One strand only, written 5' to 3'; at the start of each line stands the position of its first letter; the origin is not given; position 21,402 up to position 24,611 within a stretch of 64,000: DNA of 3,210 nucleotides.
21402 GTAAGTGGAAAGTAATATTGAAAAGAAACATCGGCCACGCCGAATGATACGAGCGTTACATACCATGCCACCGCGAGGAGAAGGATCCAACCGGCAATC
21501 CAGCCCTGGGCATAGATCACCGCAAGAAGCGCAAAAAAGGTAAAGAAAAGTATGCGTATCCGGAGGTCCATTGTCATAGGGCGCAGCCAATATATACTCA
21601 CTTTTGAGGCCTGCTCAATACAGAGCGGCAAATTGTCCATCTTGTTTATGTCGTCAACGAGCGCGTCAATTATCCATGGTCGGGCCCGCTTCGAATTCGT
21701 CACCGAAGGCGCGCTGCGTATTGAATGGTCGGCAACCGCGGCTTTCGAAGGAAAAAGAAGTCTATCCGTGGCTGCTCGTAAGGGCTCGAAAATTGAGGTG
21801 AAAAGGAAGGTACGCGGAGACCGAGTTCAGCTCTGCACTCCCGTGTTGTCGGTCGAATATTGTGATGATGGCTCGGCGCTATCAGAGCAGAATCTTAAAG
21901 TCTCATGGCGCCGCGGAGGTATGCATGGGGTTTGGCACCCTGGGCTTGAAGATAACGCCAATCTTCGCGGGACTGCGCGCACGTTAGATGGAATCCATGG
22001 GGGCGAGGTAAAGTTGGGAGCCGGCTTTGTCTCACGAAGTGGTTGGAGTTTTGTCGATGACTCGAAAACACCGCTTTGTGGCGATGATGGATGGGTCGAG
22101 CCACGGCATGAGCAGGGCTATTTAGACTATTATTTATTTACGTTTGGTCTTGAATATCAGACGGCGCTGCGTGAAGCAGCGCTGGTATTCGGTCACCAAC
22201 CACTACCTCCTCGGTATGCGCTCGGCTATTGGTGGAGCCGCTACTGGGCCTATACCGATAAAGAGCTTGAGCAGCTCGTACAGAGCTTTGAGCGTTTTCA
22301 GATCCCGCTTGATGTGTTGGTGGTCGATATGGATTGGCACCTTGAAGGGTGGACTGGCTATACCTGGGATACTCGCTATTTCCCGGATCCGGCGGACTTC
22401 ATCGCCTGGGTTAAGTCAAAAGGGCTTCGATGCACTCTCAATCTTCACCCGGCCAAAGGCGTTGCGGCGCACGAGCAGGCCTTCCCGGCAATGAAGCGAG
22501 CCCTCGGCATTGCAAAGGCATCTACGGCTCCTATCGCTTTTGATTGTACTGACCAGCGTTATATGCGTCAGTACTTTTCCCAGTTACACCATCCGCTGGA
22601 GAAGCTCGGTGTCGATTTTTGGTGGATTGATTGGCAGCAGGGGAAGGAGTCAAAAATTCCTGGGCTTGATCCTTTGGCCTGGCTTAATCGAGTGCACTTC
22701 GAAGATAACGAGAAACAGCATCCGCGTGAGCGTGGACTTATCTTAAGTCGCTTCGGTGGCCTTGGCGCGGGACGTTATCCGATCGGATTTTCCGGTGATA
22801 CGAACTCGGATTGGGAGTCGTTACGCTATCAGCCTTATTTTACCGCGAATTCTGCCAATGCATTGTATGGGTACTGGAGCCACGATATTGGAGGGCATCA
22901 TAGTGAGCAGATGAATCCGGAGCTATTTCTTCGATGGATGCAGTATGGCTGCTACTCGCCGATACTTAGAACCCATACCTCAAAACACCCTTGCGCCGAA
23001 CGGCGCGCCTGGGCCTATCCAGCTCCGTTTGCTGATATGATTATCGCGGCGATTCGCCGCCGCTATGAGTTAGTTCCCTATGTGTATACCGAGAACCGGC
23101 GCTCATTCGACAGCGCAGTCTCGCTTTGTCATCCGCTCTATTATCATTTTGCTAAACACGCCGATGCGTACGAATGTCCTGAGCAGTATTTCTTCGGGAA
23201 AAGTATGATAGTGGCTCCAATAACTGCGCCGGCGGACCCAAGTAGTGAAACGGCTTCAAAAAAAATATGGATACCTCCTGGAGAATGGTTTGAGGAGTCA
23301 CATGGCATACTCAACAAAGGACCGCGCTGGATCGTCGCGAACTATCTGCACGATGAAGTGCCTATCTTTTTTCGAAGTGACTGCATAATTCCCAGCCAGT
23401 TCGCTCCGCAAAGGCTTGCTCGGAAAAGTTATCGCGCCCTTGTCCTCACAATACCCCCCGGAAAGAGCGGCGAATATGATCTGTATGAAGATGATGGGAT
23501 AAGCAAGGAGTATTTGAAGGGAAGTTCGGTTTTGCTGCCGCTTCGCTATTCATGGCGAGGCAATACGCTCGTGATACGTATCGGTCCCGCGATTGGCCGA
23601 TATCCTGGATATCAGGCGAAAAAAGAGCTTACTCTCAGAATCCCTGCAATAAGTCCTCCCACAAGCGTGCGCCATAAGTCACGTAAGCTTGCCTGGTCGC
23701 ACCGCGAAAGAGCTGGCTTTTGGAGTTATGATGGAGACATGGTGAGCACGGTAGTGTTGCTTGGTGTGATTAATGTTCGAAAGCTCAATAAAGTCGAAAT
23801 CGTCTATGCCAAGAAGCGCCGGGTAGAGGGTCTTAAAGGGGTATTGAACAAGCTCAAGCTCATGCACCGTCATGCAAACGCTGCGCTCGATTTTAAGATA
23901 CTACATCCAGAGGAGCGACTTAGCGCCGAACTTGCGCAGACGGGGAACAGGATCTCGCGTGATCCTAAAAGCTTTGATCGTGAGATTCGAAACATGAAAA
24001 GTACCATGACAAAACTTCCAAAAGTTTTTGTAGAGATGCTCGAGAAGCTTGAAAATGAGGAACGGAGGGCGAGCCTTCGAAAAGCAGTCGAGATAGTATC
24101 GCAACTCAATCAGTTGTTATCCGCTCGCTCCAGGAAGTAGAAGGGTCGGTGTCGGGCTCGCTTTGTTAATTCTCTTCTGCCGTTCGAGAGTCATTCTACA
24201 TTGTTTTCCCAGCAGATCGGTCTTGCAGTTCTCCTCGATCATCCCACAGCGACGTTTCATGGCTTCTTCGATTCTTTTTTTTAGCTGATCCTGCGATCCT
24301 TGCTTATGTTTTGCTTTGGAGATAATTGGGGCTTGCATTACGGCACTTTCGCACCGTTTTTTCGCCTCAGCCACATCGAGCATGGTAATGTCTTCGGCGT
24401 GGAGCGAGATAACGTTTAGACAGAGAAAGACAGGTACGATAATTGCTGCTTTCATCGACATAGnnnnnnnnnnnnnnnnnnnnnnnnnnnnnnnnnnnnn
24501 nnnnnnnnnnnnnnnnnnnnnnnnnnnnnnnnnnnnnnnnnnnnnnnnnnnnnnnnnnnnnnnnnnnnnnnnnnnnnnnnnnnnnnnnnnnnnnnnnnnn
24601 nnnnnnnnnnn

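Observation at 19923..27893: Incomplete Tad-like cluster 1: cpaB, a 713-aa TadG-like gene and two TadE-like genes, with GH31 and CE4 genes embedded and no flp, ATPase, platform or secretin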

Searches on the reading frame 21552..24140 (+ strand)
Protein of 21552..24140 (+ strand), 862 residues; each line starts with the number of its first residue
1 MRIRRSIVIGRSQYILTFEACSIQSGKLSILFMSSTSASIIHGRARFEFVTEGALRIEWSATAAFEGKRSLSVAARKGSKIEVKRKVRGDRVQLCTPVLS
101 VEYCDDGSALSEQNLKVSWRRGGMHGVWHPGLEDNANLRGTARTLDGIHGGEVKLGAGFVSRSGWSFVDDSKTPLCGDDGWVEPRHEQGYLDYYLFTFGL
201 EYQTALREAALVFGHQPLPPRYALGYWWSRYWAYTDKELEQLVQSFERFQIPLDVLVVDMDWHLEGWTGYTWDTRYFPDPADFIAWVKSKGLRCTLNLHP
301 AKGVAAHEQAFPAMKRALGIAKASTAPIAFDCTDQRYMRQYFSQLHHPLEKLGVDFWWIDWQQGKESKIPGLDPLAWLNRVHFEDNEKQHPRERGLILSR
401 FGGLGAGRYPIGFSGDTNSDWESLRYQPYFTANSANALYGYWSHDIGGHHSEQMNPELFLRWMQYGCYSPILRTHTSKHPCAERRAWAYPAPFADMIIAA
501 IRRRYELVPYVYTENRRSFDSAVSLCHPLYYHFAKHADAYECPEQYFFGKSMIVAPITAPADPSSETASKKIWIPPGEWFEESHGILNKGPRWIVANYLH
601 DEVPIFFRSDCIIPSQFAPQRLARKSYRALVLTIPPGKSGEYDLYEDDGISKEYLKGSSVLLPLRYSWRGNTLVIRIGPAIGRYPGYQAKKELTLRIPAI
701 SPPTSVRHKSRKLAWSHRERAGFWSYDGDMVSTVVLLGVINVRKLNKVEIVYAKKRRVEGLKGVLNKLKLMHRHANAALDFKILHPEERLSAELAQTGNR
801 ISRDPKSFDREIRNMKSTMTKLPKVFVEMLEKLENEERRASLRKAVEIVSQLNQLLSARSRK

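Call 5: search_protein_families(library=pfam, proteins=[window:21552-24140:+], max_evalue=0.1)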
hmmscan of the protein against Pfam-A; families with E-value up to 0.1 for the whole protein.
window:21552-24140:+ (862 aa): 3 families
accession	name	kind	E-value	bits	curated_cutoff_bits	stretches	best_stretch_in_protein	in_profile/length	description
PF01055.32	Glyco_hydro_31_2nd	-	1e-64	219.4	23.5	1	217-513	2-327/328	Glycosyl hydrolases family 31 TIM-barrel domain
PF17137.9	DUF5110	-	3.1e-14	53.2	27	1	631-698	3-69/71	Domain of unknown function (DUF5110)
PF21365.3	Glyco_hydro_31_3rd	-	1.5e-12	48.2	24.4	1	524-613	3-87/87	Glycosyl hydrolase family 31 C-terminal domain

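Call 21: find_homologous_proteins(query=window:21648-24140:+)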
Query window:21648-24140:+ (830 aa): 8000 proteins with E <= 0.001 among 8000 candidates; the best 120 are listed.
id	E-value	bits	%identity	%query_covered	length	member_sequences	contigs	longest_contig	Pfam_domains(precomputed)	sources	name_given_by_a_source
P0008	0.0e+0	1970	100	100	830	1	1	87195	PF21365.4,PF01055.33,PF17137.10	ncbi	-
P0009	5.6e-272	923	48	97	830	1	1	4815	PF21365.4,PF01055.33,PF17137.10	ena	-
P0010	8.1e-272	922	47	99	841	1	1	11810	PF21365.4,PF01055.33,PF17137.10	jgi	-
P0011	3.9e-270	917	47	99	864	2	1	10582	PF21365.4,PF01055.33,PF17137.10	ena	-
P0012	6.1e-270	916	49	96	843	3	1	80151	PF21365.4,PF01055.33,PF17137.10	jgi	-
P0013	8.8e-269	912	47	98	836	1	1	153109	PF21365.4,PF01055.33,PF17137.10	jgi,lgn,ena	-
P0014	1.4e-268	912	49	96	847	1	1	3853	PF21365.4,PF01055.33,PF17137.10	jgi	jgi:hypothetical protein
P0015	2.0e-268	911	48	99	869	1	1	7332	PF21365.4,PF01055.33,PF17137.10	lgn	-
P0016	6.7e-267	906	50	95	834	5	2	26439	PF21365.4,PF01055.33,PF17137.10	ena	-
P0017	1.5e-266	905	47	99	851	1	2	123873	PF21365.4,PF01055.33,PF17137.10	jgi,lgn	jgi:alpha-glucosidase (family GH31 glycosyl hydrolase)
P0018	5.1e-266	903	47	98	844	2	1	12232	PF21365.4,PF01055.33,PF17137.10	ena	-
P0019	2.2e-265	901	47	98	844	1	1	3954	PF21365.4,PF01055.33,PF17137.10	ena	-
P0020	2.2e-264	898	49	94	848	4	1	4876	PF21365.4,PF01055.33,PF17137.10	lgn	-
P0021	2.7e-262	891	49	96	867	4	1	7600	PF21365.4,PF01055.33,PF17137.10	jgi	-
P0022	3.6e-262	890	49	96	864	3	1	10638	PF21365.4,PF01055.33,PF17137.10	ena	-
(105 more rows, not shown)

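Call 23: find_encoding_contigs(protein=P0013, flank=8000, max_places=2)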
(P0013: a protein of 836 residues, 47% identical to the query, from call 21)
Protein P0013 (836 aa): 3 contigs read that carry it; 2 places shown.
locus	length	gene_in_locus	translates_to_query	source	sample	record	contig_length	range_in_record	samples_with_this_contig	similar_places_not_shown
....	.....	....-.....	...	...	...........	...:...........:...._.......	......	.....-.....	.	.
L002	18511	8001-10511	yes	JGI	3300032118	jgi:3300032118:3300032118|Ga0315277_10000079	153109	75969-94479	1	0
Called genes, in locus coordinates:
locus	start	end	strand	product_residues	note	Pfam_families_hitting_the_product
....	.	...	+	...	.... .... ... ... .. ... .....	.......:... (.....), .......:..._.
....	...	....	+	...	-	-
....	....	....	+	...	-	-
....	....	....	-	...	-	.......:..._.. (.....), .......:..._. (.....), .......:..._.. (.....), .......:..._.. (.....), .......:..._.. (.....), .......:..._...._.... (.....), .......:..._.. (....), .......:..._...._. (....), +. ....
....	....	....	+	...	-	-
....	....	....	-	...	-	-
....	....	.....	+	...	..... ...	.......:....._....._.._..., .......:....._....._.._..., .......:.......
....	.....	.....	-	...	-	-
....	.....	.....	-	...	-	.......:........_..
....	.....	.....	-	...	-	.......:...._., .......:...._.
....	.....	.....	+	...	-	-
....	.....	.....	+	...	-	-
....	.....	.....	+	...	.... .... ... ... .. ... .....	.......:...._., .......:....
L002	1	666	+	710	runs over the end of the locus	PF13360:PQQ_2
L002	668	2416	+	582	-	-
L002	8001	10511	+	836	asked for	PF01055:Glyco_hydro_31_2nd, PF21365:Glyco_hydro_31_3rd, PF17137:DUF5110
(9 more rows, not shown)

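Call 55: search_protein_families(library=ncbifam, proteins=[window:21648-24140:+], max_evalue=0.01)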
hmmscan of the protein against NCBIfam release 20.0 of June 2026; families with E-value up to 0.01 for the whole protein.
window:21648-24140:+ (830 aa): 3 families
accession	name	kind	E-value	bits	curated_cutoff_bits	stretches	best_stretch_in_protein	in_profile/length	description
NF040948.1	alpha_gluc_MalA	equivalog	3.9e-44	151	800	2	359-584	389-609/627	alpha-glucosidase MalA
NF007940.0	PRK10658.1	equivalog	4.6e-44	151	606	2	346-588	443-675/771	alpha-xylosidase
NF007746.0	PRK10426.1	equivalog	6.9e-16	57.8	553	1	364-587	452-676/683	alpha-glucosidase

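Call 57: find_encoding_contigs(protein=P0012, flank=8000, max_places=1)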
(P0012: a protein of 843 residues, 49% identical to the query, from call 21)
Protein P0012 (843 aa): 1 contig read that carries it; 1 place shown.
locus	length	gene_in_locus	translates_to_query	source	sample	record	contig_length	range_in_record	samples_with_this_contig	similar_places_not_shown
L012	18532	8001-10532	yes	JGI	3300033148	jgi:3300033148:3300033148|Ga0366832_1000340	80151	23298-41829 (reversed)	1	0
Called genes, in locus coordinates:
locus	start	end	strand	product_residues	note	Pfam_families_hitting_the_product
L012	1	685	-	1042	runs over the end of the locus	PF17132:Glyco_hydro_106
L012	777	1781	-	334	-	-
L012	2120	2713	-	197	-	-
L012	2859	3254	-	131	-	PF01687:Flavokinase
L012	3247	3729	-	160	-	PF03358:FMN_red, PF12724:Flavodoxin_5, PF00258:Flavodoxin_1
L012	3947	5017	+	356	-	PF01208:URO-D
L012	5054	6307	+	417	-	PF07690:MFS_1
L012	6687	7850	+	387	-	PF01808:AICARFT_IMPCHas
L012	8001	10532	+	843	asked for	PF01055:Glyco_hydro_31_2nd, PF21365:Glyco_hydro_31_3rd, PF17137:DUF5110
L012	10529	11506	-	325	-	PF01522:Polysacc_deac_1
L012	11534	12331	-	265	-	PF05711:TylF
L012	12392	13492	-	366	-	PF13527:Acetyltransf_9, PF00583:Acetyltransf_1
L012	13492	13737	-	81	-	PF00550:PP-binding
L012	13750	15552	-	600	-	PF21211:FkbH_N (weak)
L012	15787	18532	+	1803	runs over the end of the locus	-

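Call 58: find_encoding_contigs(protein=P0016, flank=8000, max_places=1)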
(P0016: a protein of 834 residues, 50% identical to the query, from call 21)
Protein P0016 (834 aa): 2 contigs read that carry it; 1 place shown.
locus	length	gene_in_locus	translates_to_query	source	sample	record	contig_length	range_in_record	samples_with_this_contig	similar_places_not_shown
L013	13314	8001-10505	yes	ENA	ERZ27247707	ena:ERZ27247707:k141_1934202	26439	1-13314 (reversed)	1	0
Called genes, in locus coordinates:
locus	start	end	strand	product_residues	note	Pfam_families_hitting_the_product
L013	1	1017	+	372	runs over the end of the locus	PF00988:CPSase_sm_chain, PF00117:GATase, PF07722:Peptidase_C26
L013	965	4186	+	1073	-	PF25596:CPSase_L_D1, PF02786:CPSase_L_D2, PF02787:CPSase_L_D3, PF25596:CPSase_L_D1, PF02222:ATP-grasp, PF02786:CPSase_L_D2, PF07478:Dala_Dala_lig_C, PF02142:MGS, +4 more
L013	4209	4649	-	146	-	PF25023:TEN_YD-shell (faint)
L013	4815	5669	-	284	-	PF00595:PDZ (weak), PF13180:PDZ_2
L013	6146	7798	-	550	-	-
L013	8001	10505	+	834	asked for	PF01055:Glyco_hydro_31_2nd, PF21365:Glyco_hydro_31_3rd, PF17137:DUF5110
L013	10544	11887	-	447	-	PF01794:Ferric_reduct, PF00970:FAD_binding_6 (weak), PF08022:FAD_binding_8 (weak), PF08030:NAD_binding_6 (faint), PF00175:NAD_binding_1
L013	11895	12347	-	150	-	-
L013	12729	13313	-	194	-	?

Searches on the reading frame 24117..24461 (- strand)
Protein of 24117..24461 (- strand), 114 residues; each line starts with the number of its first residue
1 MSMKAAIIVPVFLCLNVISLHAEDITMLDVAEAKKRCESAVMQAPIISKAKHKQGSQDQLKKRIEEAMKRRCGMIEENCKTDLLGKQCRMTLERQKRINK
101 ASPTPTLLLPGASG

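Call 5: search_protein_families(library=pfam, proteins=[window:24117-24461:-], max_evalue=0.1)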
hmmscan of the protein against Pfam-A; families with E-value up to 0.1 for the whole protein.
window:24117-24461:- (114 aa): 1 family
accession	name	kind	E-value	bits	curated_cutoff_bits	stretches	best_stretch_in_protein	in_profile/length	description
PF23119.1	CTE_TERT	-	0.06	13.3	27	1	14-92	114-193/230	Telomerase reverse transcriptase, CTE domain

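Call 55: search_protein_families(library=ncbifam, proteins=[window:24117-24461:-], max_evalue=0.01)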
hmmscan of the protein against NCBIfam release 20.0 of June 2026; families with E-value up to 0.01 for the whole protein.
window:24117-24461:- (114 aa): 0 families

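Call 69: search_protein_families(library=pfam, proteins=[window:24117-24461:-], max_evalue=5)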
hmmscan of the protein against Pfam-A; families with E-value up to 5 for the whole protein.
window:24117-24461:- (114 aa): 3 families
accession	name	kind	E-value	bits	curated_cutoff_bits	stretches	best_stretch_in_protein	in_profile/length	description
PF23119.1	CTE_TERT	-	0.06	13.3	27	1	14-92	114-193/230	Telomerase reverse transcriptase, CTE domain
PF00373.23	FERM_M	-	0.1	13.4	23.8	1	45-85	59-99/112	FERM central domain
PF20415.3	DUF6699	-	0.15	12.7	24.1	1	21-89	53-121/131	Family of unknown function (DUF6699)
